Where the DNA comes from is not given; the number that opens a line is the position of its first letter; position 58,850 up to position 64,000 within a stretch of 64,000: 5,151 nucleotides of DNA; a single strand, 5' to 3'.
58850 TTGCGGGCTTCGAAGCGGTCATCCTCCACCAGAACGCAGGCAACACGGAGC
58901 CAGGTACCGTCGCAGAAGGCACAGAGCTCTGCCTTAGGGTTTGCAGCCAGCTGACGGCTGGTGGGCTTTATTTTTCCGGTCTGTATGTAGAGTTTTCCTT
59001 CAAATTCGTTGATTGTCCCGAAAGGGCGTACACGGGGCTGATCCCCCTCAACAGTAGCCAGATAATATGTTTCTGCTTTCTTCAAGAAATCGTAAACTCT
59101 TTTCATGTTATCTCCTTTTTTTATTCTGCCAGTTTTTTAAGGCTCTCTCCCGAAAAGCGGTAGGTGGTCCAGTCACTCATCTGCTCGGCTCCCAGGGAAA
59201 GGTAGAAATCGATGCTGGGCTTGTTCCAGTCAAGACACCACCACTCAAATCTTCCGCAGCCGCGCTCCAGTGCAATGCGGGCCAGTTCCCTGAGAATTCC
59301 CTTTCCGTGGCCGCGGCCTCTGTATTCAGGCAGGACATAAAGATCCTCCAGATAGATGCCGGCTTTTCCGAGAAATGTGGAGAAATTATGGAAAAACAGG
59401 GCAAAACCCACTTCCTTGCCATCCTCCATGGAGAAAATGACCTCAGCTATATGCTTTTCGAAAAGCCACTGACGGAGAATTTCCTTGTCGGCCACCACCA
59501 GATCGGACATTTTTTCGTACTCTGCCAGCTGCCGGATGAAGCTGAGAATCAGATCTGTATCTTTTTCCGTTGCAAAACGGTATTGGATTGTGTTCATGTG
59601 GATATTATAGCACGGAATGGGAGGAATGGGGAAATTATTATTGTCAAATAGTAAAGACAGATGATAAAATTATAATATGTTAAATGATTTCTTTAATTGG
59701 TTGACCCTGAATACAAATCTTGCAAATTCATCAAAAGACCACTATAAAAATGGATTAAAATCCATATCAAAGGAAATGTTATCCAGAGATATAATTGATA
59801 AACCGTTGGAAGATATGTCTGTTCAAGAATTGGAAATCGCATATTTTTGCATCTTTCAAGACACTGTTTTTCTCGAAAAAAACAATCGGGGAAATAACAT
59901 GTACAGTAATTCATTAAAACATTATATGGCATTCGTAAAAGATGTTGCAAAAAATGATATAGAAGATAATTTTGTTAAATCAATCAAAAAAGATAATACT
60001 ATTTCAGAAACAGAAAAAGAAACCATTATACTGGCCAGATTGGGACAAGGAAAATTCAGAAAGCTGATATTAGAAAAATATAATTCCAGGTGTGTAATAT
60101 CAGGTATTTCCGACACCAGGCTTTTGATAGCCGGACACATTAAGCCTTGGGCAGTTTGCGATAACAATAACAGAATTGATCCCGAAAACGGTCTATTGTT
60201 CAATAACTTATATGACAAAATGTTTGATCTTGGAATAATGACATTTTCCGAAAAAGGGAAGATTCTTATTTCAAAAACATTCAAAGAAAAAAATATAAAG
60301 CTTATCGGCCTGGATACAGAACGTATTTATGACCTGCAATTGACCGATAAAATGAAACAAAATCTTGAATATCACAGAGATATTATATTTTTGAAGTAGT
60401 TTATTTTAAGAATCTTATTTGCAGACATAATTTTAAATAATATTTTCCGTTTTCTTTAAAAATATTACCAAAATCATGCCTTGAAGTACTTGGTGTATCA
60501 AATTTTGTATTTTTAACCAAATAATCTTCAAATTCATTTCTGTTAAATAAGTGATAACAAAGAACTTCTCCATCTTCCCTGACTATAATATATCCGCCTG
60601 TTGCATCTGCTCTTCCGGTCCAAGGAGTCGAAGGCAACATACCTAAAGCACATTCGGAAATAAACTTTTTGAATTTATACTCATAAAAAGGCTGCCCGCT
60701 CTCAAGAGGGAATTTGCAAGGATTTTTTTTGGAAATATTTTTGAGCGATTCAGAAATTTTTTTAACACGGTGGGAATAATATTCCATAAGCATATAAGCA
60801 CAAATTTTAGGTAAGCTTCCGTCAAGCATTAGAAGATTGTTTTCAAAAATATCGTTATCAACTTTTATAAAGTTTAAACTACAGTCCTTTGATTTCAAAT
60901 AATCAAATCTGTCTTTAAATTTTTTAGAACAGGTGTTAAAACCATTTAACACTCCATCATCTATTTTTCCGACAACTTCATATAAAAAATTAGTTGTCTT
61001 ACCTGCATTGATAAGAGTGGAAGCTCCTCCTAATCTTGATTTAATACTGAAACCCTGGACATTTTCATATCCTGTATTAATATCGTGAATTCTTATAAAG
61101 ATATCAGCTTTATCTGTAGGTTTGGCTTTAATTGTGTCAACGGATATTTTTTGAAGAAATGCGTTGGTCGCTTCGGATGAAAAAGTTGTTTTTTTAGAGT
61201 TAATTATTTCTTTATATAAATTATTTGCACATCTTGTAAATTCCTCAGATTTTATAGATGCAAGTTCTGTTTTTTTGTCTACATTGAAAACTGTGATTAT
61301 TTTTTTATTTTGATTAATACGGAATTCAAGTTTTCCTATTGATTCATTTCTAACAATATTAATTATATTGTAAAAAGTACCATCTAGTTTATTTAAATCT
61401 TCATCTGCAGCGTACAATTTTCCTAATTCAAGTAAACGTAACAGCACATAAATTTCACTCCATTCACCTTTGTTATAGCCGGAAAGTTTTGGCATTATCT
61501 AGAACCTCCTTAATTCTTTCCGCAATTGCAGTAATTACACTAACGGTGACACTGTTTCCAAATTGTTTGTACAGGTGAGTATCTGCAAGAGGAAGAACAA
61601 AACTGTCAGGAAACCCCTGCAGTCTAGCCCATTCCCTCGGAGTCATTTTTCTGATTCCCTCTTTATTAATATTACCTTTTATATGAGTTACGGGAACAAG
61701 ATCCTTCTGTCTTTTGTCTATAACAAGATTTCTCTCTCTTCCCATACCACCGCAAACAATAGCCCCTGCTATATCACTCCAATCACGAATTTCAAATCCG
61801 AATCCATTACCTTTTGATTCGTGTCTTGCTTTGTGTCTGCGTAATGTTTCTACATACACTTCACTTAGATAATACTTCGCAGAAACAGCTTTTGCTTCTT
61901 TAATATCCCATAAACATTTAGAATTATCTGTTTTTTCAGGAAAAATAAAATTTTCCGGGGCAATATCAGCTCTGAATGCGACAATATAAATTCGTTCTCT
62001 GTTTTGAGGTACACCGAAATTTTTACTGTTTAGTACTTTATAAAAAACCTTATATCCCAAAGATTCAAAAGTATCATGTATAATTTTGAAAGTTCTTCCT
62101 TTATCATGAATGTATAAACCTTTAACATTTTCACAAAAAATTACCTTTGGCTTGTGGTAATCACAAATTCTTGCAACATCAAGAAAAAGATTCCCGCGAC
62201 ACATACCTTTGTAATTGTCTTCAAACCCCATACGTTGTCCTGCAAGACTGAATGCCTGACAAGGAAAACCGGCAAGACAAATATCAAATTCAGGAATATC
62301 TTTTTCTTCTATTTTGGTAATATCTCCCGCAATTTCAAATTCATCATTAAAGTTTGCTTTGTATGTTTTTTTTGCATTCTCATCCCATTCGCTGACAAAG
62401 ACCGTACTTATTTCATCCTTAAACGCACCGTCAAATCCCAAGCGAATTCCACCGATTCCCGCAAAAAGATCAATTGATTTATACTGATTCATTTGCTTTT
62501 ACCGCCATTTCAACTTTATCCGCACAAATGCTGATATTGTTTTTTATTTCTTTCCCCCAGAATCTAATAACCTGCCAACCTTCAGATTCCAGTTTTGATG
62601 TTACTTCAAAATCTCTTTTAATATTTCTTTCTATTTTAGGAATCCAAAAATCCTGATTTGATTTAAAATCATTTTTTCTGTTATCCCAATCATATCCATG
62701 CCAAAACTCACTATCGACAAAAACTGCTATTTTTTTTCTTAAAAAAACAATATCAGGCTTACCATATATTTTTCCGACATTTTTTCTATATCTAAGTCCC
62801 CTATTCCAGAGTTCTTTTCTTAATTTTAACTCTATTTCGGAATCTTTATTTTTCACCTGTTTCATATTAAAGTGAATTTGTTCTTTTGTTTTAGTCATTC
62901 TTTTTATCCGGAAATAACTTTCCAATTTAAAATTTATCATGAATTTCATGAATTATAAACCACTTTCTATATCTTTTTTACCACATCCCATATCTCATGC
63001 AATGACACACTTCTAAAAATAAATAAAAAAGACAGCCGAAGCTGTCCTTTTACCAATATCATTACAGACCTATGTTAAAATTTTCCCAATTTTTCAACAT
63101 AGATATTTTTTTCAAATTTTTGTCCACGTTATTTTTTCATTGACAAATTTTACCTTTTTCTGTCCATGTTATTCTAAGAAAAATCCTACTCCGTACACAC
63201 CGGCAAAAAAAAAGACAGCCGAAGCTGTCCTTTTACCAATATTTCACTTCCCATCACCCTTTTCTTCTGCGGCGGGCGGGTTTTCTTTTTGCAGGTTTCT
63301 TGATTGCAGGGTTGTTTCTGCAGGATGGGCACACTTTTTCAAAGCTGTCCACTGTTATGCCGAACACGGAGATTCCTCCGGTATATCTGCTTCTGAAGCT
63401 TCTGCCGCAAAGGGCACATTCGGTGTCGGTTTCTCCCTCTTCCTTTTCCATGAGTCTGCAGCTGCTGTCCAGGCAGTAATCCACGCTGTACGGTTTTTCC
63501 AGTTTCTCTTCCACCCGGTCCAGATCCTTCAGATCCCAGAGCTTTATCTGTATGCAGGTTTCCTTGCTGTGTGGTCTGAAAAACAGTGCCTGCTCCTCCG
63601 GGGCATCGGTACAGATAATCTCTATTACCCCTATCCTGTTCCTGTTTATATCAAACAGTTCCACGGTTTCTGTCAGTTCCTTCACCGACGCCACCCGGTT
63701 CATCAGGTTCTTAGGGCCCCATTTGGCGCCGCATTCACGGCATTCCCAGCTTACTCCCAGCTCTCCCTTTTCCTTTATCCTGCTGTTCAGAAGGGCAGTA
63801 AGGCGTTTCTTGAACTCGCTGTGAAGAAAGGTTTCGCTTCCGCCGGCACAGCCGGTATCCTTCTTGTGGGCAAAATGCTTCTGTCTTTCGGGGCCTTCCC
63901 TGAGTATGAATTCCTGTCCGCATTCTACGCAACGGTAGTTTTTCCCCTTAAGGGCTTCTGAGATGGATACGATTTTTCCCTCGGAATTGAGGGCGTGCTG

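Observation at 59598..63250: AT-rich defence island: a vsr / C5-cytosine methyltransferase / candidate restriction endonuclease operon plus a convergent HNH endonuclease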

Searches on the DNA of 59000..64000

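Call 52: search_rna_families(source=window, start=59000, end=64000, threshold=gathering)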
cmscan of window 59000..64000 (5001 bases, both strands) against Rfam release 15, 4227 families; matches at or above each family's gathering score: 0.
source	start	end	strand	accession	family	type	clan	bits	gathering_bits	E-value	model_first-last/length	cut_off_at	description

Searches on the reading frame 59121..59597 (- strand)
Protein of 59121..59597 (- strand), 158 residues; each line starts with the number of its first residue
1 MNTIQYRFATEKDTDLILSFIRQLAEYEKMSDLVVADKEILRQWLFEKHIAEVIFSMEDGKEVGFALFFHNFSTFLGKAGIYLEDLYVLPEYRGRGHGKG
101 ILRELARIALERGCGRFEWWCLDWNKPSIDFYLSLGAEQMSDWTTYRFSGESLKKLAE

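Call 3: search_protein_families(library=pfam, proteins=[window:59121-59597:-], max_evalue=0.01)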
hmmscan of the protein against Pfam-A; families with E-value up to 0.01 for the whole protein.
window:59121-59597:- (158 aa): 4 families
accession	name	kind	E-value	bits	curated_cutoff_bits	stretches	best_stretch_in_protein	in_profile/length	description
PF00583.31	Acetyltransf_1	-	9.1e-18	65.1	20.7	1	40-136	23-115/116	Acetyltransferase (GNAT) family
PF13508.13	Acetyltransf_7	-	2.7e-11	44.1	27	1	55-136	6-81/84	Acetyltransferase (GNAT) domain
PF08445.16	FR47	-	3.4e-06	27.4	22.1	1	82-147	23-85/86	FR47-like protein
PF13673.13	Acetyltransf_10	-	0.0071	16.8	23.6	0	47-114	27-85/128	Acetyltransferase (GNAT) domain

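Call 4: search_protein_families(library=ncbifam, proteins=[window:59121-59597:-], max_evalue=0.01)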
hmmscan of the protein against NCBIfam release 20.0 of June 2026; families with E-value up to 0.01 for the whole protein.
window:59121-59597:- (158 aa): 11 families
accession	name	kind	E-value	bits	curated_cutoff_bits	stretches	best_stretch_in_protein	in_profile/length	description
NF041716.1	HxA_phane_GNAT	equivalog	3.8e-08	33.4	250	1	53-147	55-150/152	cyclophane-containing RiPP N-acetyltransferase HaaN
NF040503.1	resist_ArsN1a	equivalog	2.8e-06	27.2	170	1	32-139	28-135/159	arsinothricin resistance N-acetyltransferase ArsN1 family A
NF000487.1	stat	exception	1.4e-05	24.7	420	1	59-136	87-160/189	streptothricin N-acetyltransferase STAT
NF043067.1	AAC_6p_group_E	equivalog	1.5e-05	24.9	140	1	52-138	39-128/140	aminoglycoside 6'-N-acetyltransferase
NF000140.3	AAC_6p_Salmo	exception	2.5e-05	24.6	270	1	31-142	27-137/145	cryptic aminoglycoside N-acetyltransferase AAC(6')-Iy/Iaa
NF000050.2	AAC_6p_A29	exception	0.00028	20.6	250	1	70-117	65-112/131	aminoglycoside 6'-N-acetyltransferase AAC(6')-29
TIGR01575.1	rimI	equivalog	0.0017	18.5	86.4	1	48-140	29-115/132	ribosomal protein S18-alanine N-acetyltransferase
NF002959.0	PRK03624.1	equivalog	0.003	17.3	124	1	85-139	77-131/147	GNAT family acetyltransferase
NF033075.0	AAC_6p_Steno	equivalog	0.0073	16.4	290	1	39-115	31-110/148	aminoglycoside 6'-N-acetyltransferase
NF033374.6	AAC_6p_Id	exception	0.0091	16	320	0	81-139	77-135/149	aminoglycoside N-acetyltransferase AAC(6')-Id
NF000115.2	AAC_6p_Iad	exception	0.01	16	275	0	53-137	45-131/144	aminoglycoside N-acetyltransferase AAC(6')-Iad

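Call 16: find_encoding_contigs(protein=window:59121-59597:-, flank=8000, max_places=10)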
Protein window:59121-59597:- (158 aa): 6 contigs read that carry it; 6 places shown.
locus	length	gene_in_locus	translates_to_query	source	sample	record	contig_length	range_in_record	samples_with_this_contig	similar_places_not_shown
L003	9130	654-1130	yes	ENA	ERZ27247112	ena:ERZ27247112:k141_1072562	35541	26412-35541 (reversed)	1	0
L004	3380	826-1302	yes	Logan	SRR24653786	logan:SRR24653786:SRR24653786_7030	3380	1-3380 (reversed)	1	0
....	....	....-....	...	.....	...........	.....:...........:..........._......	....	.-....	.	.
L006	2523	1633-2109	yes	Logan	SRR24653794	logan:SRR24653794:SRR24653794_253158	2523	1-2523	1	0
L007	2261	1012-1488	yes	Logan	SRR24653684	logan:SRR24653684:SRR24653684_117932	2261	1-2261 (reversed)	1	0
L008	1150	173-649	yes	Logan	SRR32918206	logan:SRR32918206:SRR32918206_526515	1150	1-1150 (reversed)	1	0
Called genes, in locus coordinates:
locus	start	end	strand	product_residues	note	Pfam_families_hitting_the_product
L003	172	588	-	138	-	PF03852:Vsr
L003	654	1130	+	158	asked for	PF00583:Acetyltransf_1, PF13508:Acetyltransf_7, PF08445:FR47 (weak)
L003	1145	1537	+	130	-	PF01243:PNPOx_N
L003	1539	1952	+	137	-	PF01327:Pep_deformylase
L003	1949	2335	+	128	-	PF00293:NUDIX, PF14815:NUDIX_4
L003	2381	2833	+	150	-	PF00578:AhpC-TSA, PF08534:Redoxin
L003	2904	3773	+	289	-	PF00892:EamA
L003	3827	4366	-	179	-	PF00210:Ferritin (faint), PF02915:Rubrerythrin, PF21349:RUBY_RBDX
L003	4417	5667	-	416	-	PF00464:SHMT, PF00155:Aminotran_1_2, PF01212:Beta_elim_lyase (faint)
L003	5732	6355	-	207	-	PF04263:TPK_catalytic, PF04265:TPK_B1_binding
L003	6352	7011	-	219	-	PF03070:TENA_THI-4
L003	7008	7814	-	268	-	PF08543:Phos_pyr_kin, PF00294:PfkB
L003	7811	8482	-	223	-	PF00702:Hydrolase, PF12710:HAD, PF13419:HAD_2, PF03031:NIF (weak)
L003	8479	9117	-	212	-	PF02581:TMP-TENI, PF03060:NMO (weak)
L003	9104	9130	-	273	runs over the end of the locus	PF02110:HK, PF08543:Phos_pyr_kin (weak), PF01256:Carb_kinase (weak)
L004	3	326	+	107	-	?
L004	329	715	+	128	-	PF00293:NUDIX, PF14815:NUDIX_4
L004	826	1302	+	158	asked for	PF00583:Acetyltransf_1, PF13508:Acetyltransf_7, PF08445:FR47 (weak)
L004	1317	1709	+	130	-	PF01243:PNPOx_N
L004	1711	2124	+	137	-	PF01327:Pep_deformylase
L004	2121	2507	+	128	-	PF00293:NUDIX, PF14815:NUDIX_4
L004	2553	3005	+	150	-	PF00578:AhpC-TSA, PF08534:Redoxin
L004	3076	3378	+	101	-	?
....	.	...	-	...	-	?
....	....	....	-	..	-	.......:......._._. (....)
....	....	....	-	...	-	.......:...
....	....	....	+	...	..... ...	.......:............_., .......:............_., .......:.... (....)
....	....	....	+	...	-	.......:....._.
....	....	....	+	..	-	?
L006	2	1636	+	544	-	?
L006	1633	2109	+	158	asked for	PF00583:Acetyltransf_1, PF13508:Acetyltransf_7, PF08445:FR47 (weak)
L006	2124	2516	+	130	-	PF01243:PNPOx_N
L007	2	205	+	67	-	?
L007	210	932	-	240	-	PF13391:HNH_2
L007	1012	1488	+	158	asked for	PF00583:Acetyltransf_1, PF13508:Acetyltransf_7, PF08445:FR47 (weak)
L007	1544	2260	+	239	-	?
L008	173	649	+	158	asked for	PF00583:Acetyltransf_1, PF13508:Acetyltransf_7, PF08445:FR47 (weak)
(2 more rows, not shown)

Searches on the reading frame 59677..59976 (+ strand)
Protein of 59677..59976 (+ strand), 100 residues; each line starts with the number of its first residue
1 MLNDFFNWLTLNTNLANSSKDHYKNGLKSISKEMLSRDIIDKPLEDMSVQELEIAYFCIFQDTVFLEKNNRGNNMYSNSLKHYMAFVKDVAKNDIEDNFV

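Call 37: search_protein_representatives(protein=window:59677-59976:+)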
Query: 100 residues. Proteins with E-value up to 0.001 (for the whole library): 131; up to 1e-10: 26; up to 1e-30: 0. The best 131 are listed.
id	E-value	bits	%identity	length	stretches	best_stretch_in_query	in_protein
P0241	4.8e-25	104.1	55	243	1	2-93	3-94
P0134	8.1e-20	87.4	50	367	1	3-94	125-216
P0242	1.5e-16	76.9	49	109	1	12-89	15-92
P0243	2.6e-16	76.1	46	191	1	2-90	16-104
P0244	3.8e-15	72.4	43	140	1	3-97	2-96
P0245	5.4e-15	71.9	45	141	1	2-97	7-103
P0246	1.6e-14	70.4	43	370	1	2-92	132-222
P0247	3.9e-14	69.2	44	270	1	5-91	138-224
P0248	6.0e-14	68.6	43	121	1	3-95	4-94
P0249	7.6e-14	68.2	41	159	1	4-94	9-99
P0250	1.2e-13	67.6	41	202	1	2-87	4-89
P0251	2.2e-13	66.8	43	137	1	5-93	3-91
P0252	6.0e-13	65.4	43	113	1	3-86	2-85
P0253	1.8e-12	63.9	38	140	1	3-93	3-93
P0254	4.2e-12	62.7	39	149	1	3-95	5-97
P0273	7.1e-10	55.5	38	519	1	3-93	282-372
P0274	8.8e-10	55.2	38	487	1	3-92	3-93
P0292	8.8e-08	48.8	28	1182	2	4-96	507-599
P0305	1.2e-06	45.2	36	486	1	3-91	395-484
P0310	2.3e-06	44.3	37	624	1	3-87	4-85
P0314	9.3e-06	42.3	36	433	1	1-90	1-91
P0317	1.6e-05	41.6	35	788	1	3-87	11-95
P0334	5.0e-05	40.0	25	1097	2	2-87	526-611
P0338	6.9e-05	39.6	31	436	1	5-98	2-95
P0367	7.3e-04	36.3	33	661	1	2-86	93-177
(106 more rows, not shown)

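Call 39: search_protein_families(library=pfam, proteins=[P0273, P0274, P0292, P0305, P0310, P0314, P0317, P0334, P0338, P0367], max_evalue=0.001)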
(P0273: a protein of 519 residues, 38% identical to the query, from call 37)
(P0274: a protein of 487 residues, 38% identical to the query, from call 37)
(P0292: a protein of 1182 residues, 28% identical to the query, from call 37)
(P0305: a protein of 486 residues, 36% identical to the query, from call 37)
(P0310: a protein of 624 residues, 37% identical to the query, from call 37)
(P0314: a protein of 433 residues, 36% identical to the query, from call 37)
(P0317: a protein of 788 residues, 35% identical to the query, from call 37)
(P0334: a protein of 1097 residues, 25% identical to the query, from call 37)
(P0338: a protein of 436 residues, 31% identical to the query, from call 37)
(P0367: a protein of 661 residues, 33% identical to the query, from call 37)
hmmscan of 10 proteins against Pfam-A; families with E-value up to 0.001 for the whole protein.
P0273 (519 aa): 5 families
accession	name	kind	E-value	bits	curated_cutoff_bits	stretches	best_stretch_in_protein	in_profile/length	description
PF13391.12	HNH_2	-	2e-14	53.6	21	1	418-470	1-66/66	HNH endonuclease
PF00249.37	Myb_DNA-binding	-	2e-09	37.9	24.4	0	155-188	3-37/46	Myb-like DNA-binding domain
PF13921.12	Myb_DNA-bind_6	-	7.3e-08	32.9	22.9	0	6-64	1-60/60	Myb-like DNA-binding domain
PF07750.17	GcrA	-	2.1e-07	31.9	26.9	0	155-201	2-48/155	GcrA cell cycle regulator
PF05649.18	Peptidase_M13_N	-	0.0003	20.8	32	0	11-95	155-234/381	Peptidase family M13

P0274 (487 aa): 1 family
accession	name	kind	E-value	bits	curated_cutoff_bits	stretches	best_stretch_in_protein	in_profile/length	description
PF07728.20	AAA_5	-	2.6e-12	47.4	22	1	132-274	2-122/139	AAA domain (dynein-related subfamily)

P0292 (1182 aa): 2 families
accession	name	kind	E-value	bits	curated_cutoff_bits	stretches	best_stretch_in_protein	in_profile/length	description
PF13102.12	Phage_int_SAM_5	-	3e-09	37.6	22.3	1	614-656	51-92/98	Phage integrase SAM-like domain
PF02899.23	Phage_int_SAM_1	-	6.1e-07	30.1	22.3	0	507-590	3-79/83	Phage integrase, N-terminal SAM-like domain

P0305 (486 aa): 0 families

P0310 (624 aa): 1 family
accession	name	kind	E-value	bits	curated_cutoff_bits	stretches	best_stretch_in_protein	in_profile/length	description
PF07728.20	AAA_5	-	3.1e-08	34.1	22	1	284-473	1-138/139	AAA domain (dynein-related subfamily)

P0314 (433 aa): 1 family
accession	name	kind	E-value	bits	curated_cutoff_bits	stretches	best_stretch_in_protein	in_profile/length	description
PF13102.12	Phage_int_SAM_5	-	6.5e-05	23.7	22.3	0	1-46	50-94/98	Phage integrase SAM-like domain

P0317 (788 aa): 0 families

P0334 (1097 aa): 1 family
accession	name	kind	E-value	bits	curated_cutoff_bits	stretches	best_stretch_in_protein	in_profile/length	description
PF13102.12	Phage_int_SAM_5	-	2.6e-05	25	22.3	0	524-568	49-92/98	Phage integrase SAM-like domain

P0338 (436 aa): 2 families
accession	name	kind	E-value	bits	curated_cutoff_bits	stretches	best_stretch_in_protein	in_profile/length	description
PF12102.13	MrcB_N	-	1.4e-27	97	25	1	98-282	1-181/183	MrcB-like, N-terminal domain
PF13391.12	HNH_2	-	6.4e-12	45.6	21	1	338-387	1-66/66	HNH endonuclease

P0367 (661 aa): 0 families
